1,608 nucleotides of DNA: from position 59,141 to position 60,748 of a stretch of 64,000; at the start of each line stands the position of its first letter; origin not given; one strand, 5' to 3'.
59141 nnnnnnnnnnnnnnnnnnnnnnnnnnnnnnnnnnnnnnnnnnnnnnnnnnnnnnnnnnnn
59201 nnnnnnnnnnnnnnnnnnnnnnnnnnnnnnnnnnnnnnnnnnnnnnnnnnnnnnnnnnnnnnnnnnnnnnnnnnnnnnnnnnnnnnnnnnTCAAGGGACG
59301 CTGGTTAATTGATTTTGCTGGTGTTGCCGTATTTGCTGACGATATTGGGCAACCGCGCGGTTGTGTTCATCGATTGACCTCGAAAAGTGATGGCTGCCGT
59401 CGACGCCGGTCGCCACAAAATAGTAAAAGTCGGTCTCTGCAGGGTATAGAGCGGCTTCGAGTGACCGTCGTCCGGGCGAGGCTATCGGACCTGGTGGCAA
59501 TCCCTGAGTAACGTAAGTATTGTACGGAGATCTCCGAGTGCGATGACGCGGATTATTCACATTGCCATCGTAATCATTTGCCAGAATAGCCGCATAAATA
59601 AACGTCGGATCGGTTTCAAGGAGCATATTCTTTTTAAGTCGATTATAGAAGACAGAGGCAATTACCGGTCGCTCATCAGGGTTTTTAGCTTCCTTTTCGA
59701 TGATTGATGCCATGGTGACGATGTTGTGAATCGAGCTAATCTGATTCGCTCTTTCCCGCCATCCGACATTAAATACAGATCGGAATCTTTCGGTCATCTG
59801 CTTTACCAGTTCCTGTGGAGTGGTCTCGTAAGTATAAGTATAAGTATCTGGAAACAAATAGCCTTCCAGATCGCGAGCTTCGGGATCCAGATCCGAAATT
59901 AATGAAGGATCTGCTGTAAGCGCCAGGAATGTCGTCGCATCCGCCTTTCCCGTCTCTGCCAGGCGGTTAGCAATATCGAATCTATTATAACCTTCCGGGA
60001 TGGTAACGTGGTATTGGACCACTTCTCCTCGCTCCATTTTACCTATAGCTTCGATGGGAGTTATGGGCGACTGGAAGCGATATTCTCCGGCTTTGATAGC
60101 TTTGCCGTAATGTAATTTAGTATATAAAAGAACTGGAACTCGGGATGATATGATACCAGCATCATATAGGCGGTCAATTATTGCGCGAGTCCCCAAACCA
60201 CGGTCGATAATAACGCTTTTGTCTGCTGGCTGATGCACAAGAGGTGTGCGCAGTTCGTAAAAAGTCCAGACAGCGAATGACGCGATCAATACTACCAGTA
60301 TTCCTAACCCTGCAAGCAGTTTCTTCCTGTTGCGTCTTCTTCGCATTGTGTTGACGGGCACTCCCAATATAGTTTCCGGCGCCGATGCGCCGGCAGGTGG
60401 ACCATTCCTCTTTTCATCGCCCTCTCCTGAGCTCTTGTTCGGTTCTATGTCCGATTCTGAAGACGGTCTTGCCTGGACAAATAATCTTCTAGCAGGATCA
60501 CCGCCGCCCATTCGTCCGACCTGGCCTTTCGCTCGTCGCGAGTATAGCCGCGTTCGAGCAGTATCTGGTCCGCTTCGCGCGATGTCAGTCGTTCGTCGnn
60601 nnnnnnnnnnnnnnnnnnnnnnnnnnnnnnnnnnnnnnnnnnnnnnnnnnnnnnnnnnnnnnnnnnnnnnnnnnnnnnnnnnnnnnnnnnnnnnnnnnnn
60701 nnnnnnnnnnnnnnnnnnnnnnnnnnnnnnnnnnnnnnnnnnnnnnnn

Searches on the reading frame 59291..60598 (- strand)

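Call 11: search_protein_families(library=pfam, proteins=[window:59291-60598:-], max_evalue=0.001)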
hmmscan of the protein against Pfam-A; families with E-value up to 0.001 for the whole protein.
window:59291-60598:- (435 aa): 1 family
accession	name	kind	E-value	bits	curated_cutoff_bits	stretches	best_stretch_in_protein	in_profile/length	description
PF02618.21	YceG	-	2.8e-84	283.3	32.4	1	129-418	1-275/275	YceG-like family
